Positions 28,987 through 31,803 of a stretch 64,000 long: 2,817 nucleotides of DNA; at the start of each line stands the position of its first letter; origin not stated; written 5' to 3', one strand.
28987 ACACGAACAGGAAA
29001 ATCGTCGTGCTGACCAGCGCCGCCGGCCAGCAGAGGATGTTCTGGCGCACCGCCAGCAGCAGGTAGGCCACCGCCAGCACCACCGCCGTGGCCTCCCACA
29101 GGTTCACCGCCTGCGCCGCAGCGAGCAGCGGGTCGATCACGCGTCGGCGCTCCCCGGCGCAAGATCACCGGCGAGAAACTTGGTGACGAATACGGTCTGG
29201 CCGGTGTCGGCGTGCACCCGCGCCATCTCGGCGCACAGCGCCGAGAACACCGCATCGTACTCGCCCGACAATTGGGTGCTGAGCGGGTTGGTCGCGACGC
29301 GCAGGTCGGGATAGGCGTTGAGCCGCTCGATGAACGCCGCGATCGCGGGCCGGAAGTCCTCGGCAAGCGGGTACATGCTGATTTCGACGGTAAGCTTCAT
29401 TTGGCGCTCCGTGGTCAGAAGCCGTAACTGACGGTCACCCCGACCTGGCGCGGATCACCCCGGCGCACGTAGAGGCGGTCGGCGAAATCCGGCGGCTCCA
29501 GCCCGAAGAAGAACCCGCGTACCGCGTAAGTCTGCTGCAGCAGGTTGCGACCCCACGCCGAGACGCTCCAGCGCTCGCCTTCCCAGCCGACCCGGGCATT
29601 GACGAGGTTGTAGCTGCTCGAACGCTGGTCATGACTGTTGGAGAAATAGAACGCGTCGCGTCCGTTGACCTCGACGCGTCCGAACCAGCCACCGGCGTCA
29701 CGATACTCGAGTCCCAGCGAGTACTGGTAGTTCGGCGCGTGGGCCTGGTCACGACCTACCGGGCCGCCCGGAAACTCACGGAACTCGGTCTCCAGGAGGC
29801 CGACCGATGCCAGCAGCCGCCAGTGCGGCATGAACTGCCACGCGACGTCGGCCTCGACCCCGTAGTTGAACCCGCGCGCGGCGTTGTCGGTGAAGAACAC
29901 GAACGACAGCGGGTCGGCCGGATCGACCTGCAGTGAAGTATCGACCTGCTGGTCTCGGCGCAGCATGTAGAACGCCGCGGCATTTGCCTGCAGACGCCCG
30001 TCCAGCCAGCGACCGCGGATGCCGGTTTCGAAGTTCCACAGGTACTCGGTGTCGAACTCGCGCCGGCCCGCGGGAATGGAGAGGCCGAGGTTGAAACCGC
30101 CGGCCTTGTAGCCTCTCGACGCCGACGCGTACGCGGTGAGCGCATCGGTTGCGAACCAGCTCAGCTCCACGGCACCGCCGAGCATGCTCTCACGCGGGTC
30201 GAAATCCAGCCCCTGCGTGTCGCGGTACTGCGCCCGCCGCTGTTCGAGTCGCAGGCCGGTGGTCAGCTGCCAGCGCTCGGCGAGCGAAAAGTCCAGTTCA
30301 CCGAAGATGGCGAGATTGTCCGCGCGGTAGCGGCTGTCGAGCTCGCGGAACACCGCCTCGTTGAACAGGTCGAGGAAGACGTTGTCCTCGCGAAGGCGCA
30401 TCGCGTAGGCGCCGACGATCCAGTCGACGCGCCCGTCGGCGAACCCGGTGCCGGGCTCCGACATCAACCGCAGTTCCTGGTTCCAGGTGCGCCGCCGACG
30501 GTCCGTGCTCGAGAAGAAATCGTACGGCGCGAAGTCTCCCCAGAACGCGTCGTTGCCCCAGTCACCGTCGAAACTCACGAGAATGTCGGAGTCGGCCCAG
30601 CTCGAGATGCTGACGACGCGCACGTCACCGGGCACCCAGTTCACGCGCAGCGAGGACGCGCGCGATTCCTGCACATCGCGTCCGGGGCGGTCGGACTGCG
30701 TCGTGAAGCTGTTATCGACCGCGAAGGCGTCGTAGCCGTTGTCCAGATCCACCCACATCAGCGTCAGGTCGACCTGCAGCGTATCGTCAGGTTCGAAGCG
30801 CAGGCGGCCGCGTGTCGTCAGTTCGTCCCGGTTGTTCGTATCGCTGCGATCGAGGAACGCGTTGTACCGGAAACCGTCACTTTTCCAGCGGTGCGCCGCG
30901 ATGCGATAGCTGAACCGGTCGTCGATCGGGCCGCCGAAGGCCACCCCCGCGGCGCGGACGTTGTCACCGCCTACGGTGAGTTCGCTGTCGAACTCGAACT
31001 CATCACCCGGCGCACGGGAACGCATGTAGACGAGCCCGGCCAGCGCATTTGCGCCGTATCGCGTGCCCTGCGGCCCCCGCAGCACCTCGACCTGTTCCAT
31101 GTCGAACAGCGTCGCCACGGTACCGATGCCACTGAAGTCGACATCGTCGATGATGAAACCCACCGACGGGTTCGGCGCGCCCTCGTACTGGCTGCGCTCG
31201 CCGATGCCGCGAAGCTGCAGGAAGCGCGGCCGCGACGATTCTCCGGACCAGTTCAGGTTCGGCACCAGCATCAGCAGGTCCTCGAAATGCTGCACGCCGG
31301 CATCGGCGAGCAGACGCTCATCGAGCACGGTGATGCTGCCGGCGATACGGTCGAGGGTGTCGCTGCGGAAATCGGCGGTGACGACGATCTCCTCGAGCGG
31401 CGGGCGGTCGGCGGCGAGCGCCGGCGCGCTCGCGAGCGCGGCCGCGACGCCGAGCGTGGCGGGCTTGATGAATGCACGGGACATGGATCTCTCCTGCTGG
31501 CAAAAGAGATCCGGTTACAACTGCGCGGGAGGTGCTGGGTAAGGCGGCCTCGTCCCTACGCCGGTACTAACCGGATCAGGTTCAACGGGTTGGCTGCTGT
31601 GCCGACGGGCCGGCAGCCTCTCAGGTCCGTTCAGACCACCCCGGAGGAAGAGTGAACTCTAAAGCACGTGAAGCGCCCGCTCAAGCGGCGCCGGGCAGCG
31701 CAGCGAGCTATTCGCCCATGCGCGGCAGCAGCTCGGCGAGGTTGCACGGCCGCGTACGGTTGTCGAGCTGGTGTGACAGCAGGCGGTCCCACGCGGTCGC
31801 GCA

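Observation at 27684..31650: TPP-riboswitch-controlled outer-membrane-to-cytoplasm thiamine salvage operon (TBDR / YkoF-like / PnuC / kinase)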

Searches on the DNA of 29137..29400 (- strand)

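Call 18: search_rna_families(sources=[L001, L003, L005], threshold=gathering)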
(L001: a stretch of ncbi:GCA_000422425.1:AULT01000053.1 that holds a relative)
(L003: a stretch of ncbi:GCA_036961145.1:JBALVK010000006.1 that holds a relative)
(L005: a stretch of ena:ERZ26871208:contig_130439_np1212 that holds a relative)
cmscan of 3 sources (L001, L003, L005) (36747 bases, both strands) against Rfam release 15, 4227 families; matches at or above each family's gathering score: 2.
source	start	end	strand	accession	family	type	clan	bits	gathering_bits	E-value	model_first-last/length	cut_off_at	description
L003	3731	3831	+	RF00059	TPP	Cis-reg; riboswitch;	-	71.9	54.3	2e-12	1-105/105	no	TPP riboswitch aptamer (THI element)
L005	5901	6010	+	RF00059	TPP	Cis-reg; riboswitch;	-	55.8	54.3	1.8e-08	1-105/105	no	TPP riboswitch aptamer (THI element)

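Call 37: search_rna_families(sources=[L006, L011, L025, L041, L053, L059, L068, L056, L045, L075, L078, L010], threshold=gathering)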
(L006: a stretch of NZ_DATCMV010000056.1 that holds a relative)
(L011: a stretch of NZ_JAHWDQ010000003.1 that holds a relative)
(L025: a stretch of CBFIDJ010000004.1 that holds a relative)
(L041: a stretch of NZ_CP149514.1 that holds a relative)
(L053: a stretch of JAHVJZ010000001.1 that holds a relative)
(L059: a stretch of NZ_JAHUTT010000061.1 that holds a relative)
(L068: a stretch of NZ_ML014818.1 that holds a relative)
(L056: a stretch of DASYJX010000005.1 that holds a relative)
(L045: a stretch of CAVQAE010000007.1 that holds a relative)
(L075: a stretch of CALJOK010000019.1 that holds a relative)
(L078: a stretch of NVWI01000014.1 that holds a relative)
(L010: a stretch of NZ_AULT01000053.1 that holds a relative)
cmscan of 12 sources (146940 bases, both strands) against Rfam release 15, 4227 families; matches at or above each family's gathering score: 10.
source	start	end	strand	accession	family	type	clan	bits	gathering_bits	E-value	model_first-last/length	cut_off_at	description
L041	3804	3910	+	RF00059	TPP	Cis-reg; riboswitch;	-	80.7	54.3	5.5e-14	1-105/105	no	TPP riboswitch aptamer (THI element)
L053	3700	3800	+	RF00059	TPP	Cis-reg; riboswitch;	-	78.8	54.3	1.6e-13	1-105/105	no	TPP riboswitch aptamer (THI element)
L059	3627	3730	+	RF00059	TPP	Cis-reg; riboswitch;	-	78.1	54.3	2.4e-13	1-105/105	no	TPP riboswitch aptamer (THI element)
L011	3668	3783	+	RF00059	TPP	Cis-reg; riboswitch;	-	71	54.3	1.3e-11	1-105/105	no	TPP riboswitch aptamer (THI element)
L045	5902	6010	+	RF00059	TPP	Cis-reg; riboswitch;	-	69.7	54.3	2.8e-11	1-105/105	no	TPP riboswitch aptamer (THI element)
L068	3486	3595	+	RF00059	TPP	Cis-reg; riboswitch;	-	68.7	54.3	5e-11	1-105/105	no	TPP riboswitch aptamer (THI element)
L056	5880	6002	+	RF00059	TPP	Cis-reg; riboswitch;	-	68.6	54.3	5.1e-11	1-105/105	no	TPP riboswitch aptamer (THI element)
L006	3671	3787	+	RF00059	TPP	Cis-reg; riboswitch;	-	64.7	54.3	4.7e-10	1-105/105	no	TPP riboswitch aptamer (THI element)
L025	3438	3572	-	RF00059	TPP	Cis-reg; riboswitch;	-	64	54.3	6.8e-10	1-105/105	no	TPP riboswitch aptamer (THI element)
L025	3701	3820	+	RF00059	TPP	Cis-reg; riboswitch;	-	58.9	54.3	1.2e-08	1-105/105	no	TPP riboswitch aptamer (THI element)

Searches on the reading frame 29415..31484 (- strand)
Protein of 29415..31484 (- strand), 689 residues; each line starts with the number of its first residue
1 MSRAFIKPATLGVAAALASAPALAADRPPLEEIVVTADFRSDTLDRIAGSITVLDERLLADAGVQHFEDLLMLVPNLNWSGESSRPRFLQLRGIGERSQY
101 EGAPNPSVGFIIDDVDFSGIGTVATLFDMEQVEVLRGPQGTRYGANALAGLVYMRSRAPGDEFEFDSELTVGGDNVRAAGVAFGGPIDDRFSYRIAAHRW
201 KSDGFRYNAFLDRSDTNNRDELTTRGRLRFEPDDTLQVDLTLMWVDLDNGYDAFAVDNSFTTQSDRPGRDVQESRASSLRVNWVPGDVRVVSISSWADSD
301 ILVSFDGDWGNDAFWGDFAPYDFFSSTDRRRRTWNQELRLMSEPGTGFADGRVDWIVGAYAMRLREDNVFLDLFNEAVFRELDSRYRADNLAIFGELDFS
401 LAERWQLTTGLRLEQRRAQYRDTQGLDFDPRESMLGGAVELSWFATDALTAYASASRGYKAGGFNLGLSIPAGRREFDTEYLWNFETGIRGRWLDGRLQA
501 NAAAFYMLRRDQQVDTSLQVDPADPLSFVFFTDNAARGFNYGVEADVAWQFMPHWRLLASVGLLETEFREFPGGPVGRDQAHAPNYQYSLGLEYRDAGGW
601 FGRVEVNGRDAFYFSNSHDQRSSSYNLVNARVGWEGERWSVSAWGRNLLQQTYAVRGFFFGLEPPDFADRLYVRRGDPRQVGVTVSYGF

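Call 4: search_protein_families(library=pfam, proteins=[window:29415-31484:-], max_evalue=0.01)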
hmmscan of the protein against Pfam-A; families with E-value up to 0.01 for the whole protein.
window:29415-31484:- (689 aa): 3 families
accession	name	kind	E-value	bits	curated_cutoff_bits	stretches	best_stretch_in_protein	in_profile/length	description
PF00593.30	TonB_dep_Rec_b-barrel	-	2.1e-35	123.9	27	1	183-648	20-436/436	TonB dependent receptor-like, beta-barrel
PF07715.20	Plug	-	3.6e-14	53.6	23.9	1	45-150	3-106/107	TonB-dependent Receptor Plug Domain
PF14905.12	OMP_b-brl_3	-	3e-07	30.3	27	1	480-653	216-378/408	Outer membrane protein beta-barrel family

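Call 5: search_protein_families(library=ncbifam, proteins=[window:29415-31484:-], max_evalue=0.01)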
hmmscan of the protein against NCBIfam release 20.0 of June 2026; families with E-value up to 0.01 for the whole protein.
window:29415-31484:- (689 aa): 22 families
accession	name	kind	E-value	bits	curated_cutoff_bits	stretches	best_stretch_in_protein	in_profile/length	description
TIGR01783.1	TonB-siderophor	subfamily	1.3e-51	176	223.5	2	381-689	355-649/649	TonB-dependent siderophore receptor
NF053590.1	TonB_dep_TOL0244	equivalog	3.2e-22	78.9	645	2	375-653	312-580/604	TOL_0244 family TonB-dependent receptor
TIGR01785.1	TonB-hemin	subfamily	4.7e-20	71.6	316.85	2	30-258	1-238/677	TonB-dependent heme/hemoglobin receptor family protein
TIGR01779.1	TonB-B12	equivalog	2.1e-09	36.5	599.7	1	1-264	1-265/614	TonB-dependent vitamin B12 receptor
TIGR01786.1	TonB-hemlactrns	subfamily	5.9e-09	34.8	323.75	2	382-461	384-464/719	TonB-dependent hemoglobin/transferrin/lactoferrin family receptor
NF010651.0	PRK14050.1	equivalog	6.4e-09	34.5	884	2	126-198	155-229/730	TonB-dependent siderophore receptor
NF010010.0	PRK13483.1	equivalog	7.3e-08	30.9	927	1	11-162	12-168/660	ligand-gated channel protein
NF047944.1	FoxamRcptFoxA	equivalog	8.9e-08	30.9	1300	1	81-197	90-205/697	ferrioxamine B receptor FoxA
NF007349.0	PRK09840.1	equivalog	1.3e-07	30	686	1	119-196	136-214/760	catecholate siderophore receptor Fiu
NF010038.0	PRK13513.1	equivalog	1.9e-07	30.1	942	1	9-164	11-172/659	ligand-gated channel protein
NF010048.1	PRK13524.1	subfamily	2.2e-07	29.7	493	1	129-227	148-254/744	FepA family TonB-dependent siderophore receptor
NF041535.1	TonB_rec_PqqU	equivalog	3e-07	29.1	1200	1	122-217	96-195/676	TonB-dependent receptor PqqU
NF007478.2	PRK10064.1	equivalog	4.3e-07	28.6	745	1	11-163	12-164/663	catecholate siderophore receptor CirA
NF007465.0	PRK10044.1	equivalog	4.8e-07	28.4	803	1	127-201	157-233/726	ferrichrome porin FhuA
NF010051.0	PRK13528.1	subfamily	4.7e-05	21.8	583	1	129-164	144-179/727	FepA family TonB-dependent siderophore receptor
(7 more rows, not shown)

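Call 48: list_cluster_members(proteins=[window:29415-31484:-, window:29137-29400:-, P0033])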
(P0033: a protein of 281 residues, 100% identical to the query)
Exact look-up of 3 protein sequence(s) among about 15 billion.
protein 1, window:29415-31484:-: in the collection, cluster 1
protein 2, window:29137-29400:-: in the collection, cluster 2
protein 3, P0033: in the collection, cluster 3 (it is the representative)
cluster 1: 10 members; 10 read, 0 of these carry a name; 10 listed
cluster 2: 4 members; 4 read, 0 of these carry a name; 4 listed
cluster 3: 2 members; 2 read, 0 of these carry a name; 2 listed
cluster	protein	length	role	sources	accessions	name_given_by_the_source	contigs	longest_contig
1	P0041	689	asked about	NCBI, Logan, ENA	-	-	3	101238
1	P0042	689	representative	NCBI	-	-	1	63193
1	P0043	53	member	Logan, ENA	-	-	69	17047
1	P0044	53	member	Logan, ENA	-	-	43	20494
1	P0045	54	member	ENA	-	-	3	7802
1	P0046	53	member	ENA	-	-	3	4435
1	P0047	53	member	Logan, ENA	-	-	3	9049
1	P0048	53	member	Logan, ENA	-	-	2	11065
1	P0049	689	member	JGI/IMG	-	-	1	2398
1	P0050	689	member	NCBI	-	-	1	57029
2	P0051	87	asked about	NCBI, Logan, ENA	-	-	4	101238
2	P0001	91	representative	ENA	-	-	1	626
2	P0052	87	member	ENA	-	-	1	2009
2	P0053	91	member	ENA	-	-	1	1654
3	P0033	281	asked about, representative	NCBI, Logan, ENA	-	-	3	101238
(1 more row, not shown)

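Call 69: search_solved_structures(query=window:29415-31484:-, max_evalue=0.00001)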
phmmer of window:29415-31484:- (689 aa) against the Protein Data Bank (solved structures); distinct sequences matched with E-value up to 0.00001: 12.
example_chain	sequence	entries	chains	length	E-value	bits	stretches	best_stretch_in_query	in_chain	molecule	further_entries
4epa_A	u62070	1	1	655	6.4e-31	110.6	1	33-661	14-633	Pesticin receptor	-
1xkh_A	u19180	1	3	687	2.3e-12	49.3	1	48-196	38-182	Ferripyoverdine receptor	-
2iah_A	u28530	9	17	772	2.6e-12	49.1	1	48-195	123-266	Ferripyoverdine receptor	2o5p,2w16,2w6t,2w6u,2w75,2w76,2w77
5odw_A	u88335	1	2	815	3.6e-12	48.6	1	48-195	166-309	Ferripyoverdine receptor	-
6bpm_C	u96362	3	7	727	6.5e-08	34.6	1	48-190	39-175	Catecholate siderophore receptor Fiu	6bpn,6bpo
6z8a_A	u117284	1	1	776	2e-06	29.6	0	52-197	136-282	Ferrioxamine receptor FoxA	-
6i97_A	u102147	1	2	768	2e-06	29.6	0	52-197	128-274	Metal-pseudopaline receptor CntO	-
6i96_A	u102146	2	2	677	2.6e-06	29.3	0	52-197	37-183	Metal-pseudopaline receptor CntO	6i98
5fp1_A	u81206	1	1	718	2.8e-06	29.2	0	449-564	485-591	TONB-DEPENDENT SIDEROPHORE RECEPTOR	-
8b43_A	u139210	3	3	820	3.6e-06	28.8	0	52-197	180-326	Metal-pseudopaline receptor CntO | Ferrioxamine receptor FoxA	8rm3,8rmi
3qlb_A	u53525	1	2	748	4.1e-06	28.6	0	126-198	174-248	Enantio-pyochelin receptor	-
2hdf_A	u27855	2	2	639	4.9e-06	28.4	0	31-163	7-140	Colicin I receptor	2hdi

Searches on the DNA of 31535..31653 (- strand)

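Call 40: build_rna_model(alignment_id=A3)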
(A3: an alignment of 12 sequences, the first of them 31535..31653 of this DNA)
Model R1 built from alignment A3 (12 sequences, 130 columns); structure: RNAalifold consensus.
model positions 113; base pairs 13; branch points 1; effective number of sequences 3.06; information 0.59 bits per position. Calibrated on 0.2 Mb of random sequence (short: E-values are rough).
structure used (alignment columns):
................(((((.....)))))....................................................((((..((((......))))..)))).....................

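Call 43: search_with_rna_model(model_id=R1, sources=[window, L001, L003, L005, L006, L007, L008, L009, L011, L012, L013, L014, L015, L016, L017, L018, L019, L020, L021, L022, L023, L024, L025, L026, L027, L028, L029, L030, L031, L032, L033, L034, L035, L036, L037, L038, L039, L040, L041, L042, L043, L044, L045, L046, L047, L048, L049, L050, L051, L052, L053, L054, L055, L056, L057, L058, L059, L060, L061, L062, L063, L064, L065, L066, L067, L068, L069, L070, L071, L072, L074, L075, L076, L077, L078, L079, L080, L081, L082, L083, L084, L085], max_evalue=0.001)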
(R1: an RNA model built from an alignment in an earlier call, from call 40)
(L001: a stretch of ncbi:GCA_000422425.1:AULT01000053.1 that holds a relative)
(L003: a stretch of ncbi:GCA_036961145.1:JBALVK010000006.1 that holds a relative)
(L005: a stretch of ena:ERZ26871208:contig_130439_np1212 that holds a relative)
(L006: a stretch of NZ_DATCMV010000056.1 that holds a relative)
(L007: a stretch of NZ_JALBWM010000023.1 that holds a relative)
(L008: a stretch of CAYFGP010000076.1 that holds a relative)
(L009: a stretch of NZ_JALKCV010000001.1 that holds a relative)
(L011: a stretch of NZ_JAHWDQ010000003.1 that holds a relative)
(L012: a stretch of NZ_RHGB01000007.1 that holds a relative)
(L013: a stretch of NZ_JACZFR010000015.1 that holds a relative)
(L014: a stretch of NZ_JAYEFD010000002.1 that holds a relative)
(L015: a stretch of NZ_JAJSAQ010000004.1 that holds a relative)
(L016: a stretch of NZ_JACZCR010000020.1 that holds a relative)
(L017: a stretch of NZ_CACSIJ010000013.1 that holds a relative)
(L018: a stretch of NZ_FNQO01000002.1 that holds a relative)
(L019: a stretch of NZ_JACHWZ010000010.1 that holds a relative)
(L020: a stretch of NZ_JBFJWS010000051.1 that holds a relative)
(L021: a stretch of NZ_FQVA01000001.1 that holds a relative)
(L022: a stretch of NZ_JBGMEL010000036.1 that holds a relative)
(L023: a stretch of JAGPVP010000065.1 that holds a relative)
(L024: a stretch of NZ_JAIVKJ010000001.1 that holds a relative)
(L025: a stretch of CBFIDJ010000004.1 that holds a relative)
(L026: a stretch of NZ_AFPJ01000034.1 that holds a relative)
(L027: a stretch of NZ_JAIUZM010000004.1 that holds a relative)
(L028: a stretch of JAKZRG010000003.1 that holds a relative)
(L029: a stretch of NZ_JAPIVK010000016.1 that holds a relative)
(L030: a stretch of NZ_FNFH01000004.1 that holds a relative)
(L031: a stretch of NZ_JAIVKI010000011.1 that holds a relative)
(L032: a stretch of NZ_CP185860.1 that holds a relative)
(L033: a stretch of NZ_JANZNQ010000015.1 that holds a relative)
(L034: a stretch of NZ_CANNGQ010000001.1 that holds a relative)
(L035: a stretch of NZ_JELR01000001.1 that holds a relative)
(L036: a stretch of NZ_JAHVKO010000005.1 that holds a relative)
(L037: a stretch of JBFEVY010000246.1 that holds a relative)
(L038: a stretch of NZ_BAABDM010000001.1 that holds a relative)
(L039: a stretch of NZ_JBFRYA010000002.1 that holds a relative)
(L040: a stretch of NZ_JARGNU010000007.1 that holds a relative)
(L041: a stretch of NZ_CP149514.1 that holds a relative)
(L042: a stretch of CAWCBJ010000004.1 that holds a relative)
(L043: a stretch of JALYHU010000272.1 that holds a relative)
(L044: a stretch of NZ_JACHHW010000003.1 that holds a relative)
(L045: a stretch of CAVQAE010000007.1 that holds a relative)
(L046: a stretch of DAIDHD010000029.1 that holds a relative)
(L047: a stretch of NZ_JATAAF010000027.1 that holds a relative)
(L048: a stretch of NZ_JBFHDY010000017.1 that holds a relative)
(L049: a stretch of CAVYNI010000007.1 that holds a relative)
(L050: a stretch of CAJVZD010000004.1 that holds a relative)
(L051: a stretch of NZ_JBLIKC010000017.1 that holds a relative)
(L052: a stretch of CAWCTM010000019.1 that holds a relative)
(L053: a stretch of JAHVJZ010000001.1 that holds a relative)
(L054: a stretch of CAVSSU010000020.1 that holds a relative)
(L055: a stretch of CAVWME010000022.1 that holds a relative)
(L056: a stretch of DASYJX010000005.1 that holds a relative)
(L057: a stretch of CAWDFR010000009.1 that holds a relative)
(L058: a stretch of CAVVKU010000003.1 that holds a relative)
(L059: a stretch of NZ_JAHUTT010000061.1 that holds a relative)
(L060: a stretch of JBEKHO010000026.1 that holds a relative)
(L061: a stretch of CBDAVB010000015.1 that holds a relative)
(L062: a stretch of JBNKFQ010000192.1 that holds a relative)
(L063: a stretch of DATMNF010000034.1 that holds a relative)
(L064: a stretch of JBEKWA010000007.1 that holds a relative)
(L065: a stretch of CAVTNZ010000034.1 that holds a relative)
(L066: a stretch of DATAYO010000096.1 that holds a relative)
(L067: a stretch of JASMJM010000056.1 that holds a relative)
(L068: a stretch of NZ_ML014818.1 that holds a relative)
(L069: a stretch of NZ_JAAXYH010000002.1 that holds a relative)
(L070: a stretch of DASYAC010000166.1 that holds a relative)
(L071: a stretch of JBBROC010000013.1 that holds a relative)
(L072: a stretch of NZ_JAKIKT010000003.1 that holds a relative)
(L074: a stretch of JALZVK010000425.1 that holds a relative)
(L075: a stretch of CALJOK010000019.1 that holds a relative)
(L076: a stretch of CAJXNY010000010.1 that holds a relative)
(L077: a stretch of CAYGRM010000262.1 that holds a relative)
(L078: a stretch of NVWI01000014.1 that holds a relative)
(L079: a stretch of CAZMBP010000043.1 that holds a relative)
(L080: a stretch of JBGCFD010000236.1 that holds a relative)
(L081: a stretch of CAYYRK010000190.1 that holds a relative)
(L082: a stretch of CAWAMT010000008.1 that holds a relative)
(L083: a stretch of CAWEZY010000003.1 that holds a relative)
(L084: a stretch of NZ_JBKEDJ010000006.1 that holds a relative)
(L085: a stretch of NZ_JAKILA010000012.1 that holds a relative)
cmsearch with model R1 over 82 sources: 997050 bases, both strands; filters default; matches with E-value up to 0.001: 71.
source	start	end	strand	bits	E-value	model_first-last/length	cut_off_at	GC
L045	5902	6008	+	96.2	6.3e-22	1-113/113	no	0.62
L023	3617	3732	+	95.7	8.1e-22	1-113/113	no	0.47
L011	3668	3783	+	95.2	1.1e-21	1-113/113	no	0.52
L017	3629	3744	+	95.2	1.1e-21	1-113/113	no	0.48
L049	5902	6008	+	94.4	1.8e-21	1-113/113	no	0.63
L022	1538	1654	+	93.9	2.5e-21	1-113/113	no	0.5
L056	5880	6001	+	92.3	6.2e-21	1-113/113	no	0.55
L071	5880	6001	+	91.7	9.2e-21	1-113/113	no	0.57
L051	3598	3713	+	91.6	9.6e-21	1-113/113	no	0.48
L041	3804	3910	+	91.4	1.1e-20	1-113/113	no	0.61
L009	3134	3243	+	91.1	1.3e-20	1-113/113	no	0.55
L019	3517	3633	+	90.9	1.4e-20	1-113/113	no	0.53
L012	3628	3737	+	90.9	1.5e-20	1-113/113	no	0.49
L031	3497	3613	+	90.8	1.5e-20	1-113/113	no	0.5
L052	5902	6008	+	90.6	1.7e-20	1-113/113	no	0.63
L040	3605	3719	+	90.3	2.1e-20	1-113/113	no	0.49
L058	5887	6008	+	90.3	2.1e-20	1-113/113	no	0.61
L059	3627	3730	+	90.2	2.2e-20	1-113/113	no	0.57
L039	3606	3720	+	90.2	2.2e-20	1-113/113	no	0.48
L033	3620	3735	+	90.1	2.4e-20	1-113/113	no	0.5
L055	5903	6009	+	90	2.5e-20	1-113/113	no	0.64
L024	3674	3790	+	89.9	2.6e-20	1-113/113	no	0.54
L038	3619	3726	+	89.8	2.8e-20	1-113/113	no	0.51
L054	5887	6008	+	89.4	3.6e-20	1-113/113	no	0.61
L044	3645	3752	+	89.1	4.3e-20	1-113/113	no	0.51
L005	5901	6008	+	89.1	4.4e-20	1-113/113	no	0.6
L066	5888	6008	+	89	4.6e-20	1-113/113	no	0.63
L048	3645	3752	+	88.8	5e-20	1-113/113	no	0.48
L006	3671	3787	+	88.6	5.9e-20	1-113/113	no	0.58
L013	3531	3629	+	88.5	6e-20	1-113/113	no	0.52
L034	3507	3621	+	88.4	6.3e-20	1-113/113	no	0.5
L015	3582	3697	+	87.6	1e-19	1-113/113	no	0.52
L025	3701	3820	+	87.5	1.1e-19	1-113/113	no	0.5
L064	5903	6009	+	87.4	1.2e-19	1-113/113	no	0.62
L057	5901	6009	+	87.3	1.3e-19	1-113/113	no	0.62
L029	3565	3681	+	87.2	1.3e-19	1-113/113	no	0.58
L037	161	276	+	86.3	2.3e-19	1-113/113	no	0.53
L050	3686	3801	+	86.2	2.4e-19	1-113/113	no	0.5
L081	175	274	+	86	2.8e-19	1-113/113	no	0.54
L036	3677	3793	+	85.6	3.4e-19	1-113/113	no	0.57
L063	5882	6000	+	85.4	3.9e-19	1-113/113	no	0.58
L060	5887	6008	+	84.8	5.7e-19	1-113/113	no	0.63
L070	5886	6008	+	84.6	6.4e-19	1-113/113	no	0.63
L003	3731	3831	+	84.4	7e-19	1-113/113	no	0.54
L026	3678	3793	+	83.7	1e-18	1-113/113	no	0.52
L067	1993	2095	+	83.7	1.1e-18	1-113/113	no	0.51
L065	5887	6008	+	83.5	1.2e-18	1-113/113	no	0.66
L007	3622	3737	+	83.4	1.3e-18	1-113/113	no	0.53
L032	3663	3779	+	82.8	1.9e-18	1-113/113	no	0.62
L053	3700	3800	+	82.6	2.1e-18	1-113/113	no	0.61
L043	5885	6007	+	82.6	2.1e-18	1-113/113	no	0.6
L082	5877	5999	+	82.4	2.4e-18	1-113/113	no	0.59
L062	815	929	+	81.5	3.9e-18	1-113/113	no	0.56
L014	3507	3608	+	81.5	4e-18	1-113/113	no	0.46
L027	3678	3793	+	80.9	5.7e-18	1-113/113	no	0.51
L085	3448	3553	+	80.3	8.3e-18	1-113/113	no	0.51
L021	3550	3667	+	79.8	1.1e-17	1-113/113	no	0.58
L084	3544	3654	+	78.5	2.4e-17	1-113/113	no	0.54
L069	3568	3677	+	78.1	3.1e-17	1-113/113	no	0.57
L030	3621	3737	+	77.5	4.3e-17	1-113/113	no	0.57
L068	3486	3595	+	76.1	9.8e-17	1-113/113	no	0.47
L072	3574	3691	+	75.5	1.4e-16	1-113/113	no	0.53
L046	5884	5999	+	72.3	1e-15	1-113/113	no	0.64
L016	3627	3728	+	71.1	2e-15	1-113/113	no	0.47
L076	3653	3771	+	69.6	4.8e-15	1-113/113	no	0.62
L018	3586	3687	+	68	1.3e-14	1-113/113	no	0.46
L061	3467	3574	+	65.8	4.6e-14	1-113/113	no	0.45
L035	3675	3805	+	62.7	3e-13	1-113/113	no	0.56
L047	26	136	+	34.6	5.9e-06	1-113/113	no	0.58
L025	3438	3572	-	30.8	5.8e-05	1-113/113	no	0.51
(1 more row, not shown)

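Call 83: search_with_rna_model(model_id=R1, source=L090, max_evalue=0.01)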
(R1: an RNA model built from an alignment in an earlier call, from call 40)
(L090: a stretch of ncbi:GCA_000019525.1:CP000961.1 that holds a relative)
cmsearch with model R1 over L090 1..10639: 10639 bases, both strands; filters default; matches with E-value up to 0.01: 1.
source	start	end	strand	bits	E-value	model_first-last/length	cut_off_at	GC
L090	2121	2232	+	83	1.7e-20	1-113/113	no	0.51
